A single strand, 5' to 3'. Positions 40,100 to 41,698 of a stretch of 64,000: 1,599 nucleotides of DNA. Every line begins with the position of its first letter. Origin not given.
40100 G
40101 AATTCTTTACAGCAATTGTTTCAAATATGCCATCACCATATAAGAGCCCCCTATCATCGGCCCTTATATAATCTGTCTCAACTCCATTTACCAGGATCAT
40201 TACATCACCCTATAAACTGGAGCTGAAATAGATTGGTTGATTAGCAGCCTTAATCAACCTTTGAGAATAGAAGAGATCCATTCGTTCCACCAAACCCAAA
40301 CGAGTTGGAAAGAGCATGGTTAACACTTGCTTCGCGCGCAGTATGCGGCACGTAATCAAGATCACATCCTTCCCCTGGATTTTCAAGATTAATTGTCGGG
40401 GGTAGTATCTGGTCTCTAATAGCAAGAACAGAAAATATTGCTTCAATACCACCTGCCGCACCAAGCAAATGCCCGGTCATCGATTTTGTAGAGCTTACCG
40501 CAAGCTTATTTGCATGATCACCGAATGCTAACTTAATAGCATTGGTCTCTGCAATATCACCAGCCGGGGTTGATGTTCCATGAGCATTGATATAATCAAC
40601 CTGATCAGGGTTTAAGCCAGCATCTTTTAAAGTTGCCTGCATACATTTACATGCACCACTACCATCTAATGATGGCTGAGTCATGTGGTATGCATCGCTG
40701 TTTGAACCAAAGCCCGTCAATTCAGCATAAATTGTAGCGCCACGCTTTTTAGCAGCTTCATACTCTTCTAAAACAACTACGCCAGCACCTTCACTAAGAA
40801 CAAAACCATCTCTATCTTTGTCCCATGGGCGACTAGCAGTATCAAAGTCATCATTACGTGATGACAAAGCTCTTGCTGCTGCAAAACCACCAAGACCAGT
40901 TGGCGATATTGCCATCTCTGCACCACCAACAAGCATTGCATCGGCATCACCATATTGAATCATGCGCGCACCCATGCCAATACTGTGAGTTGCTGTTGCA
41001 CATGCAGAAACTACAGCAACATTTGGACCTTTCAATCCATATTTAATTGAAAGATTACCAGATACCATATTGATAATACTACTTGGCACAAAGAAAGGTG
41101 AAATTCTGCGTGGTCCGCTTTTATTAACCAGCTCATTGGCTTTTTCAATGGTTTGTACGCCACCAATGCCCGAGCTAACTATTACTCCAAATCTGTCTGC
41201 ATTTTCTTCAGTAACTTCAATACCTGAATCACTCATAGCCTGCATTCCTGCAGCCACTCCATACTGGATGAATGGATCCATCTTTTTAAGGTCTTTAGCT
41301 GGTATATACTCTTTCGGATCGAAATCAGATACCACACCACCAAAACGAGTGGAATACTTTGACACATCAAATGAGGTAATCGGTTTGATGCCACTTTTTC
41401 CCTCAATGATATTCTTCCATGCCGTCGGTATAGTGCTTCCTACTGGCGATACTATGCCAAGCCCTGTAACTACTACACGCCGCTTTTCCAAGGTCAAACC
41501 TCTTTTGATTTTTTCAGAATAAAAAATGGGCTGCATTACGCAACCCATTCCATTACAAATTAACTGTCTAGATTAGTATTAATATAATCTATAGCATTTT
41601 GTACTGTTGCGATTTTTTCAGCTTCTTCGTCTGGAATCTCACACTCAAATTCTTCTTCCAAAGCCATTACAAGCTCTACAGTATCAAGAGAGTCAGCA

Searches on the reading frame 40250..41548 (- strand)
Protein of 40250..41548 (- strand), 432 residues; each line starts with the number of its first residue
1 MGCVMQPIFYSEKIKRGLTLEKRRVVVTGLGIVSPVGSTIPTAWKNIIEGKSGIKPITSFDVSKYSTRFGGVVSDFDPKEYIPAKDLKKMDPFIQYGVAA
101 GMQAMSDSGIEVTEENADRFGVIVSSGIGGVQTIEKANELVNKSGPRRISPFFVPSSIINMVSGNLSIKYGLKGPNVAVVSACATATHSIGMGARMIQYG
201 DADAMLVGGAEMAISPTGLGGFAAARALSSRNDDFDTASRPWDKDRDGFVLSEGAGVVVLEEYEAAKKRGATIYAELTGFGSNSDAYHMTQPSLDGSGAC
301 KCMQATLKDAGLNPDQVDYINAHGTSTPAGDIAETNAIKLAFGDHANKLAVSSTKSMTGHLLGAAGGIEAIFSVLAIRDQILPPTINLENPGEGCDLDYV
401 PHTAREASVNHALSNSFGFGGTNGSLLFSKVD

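Call 8: search_protein_families(library=ncbifam, proteins=[window:40250-41548:-], max_evalue=1e-20)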
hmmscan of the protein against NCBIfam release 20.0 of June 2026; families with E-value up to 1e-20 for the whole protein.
window:40250-41548:- (432 aa): 18 families
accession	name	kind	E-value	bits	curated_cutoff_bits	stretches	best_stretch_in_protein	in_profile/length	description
NF005589.0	PRK07314.1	subfamily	3e-200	665.3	387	1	21-431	2-412/413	beta-ketoacyl-ACP synthase II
TIGR03150.1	fabF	equivalog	6.3e-199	660.8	493.75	1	23-428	1-406/407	beta-ketoacyl-ACP synthase II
NF006434.0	PRK08722.1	equivalog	3.4e-186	619.1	759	1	21-430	2-413/414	beta-ketoacyl-ACP synthase II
NF004970.0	PRK06333.1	subfamily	5.2e-166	552.7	525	1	21-430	2-421/424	beta-ketoacyl-ACP synthase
NF006274.0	PRK08439.1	equivalog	1.2e-160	534.8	621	1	23-431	2-406/406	beta-ketoacyl-ACP synthase II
NF005935.0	PRK07967.1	equivalog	3.2e-102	342.4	630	1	23-431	2-404/406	beta-ketoacyl-ACP synthase I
NF005076.0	PRK06501.1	equivalog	1.2e-99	334.1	629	1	25-430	13-422/425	beta-ketoacyl-ACP synthase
NF006587.0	PRK09116.1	equivalog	1.2e-95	320.7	470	1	23-431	2-407/408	beta-ketoacyl-ACP synthase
NF005916.1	PRK07910.1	equivalog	7.4e-92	308.4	560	1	24-430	13-417/418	KasA/KasB family beta-ketoacyl-ACP synthase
NF005490.0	PRK07103.1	equivalog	2.1e-74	251.1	445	1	22-430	3-412/414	polyketide beta-ketoacyl:acyl carrier protein synthase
NF004618.0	PRK05952.1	equivalog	3.9e-74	249.9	455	1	24-430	3-382/384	beta-ketoacyl-ACP synthase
NF006618.0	PRK09185.1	subfamily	9.2e-74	248.8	407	1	24-430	4-392/394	beta-ketoacyl-ACP synthase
NF058662.1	cispenta_AmcF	equivalog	1.1e-64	218.8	325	1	165-429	111-368/369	cispentacin biosynthesis acyltransferase subunit AmcF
NF045894.1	PKS_plus_SDR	equivalog_domain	6.6e-44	149.9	1740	1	71-423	64-419/1515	type I polyketide synthase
NF040607.1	mycolic_Pks13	equivalog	2e-37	128.3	2100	1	139-429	227-524/1680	polyketide synthase Pks13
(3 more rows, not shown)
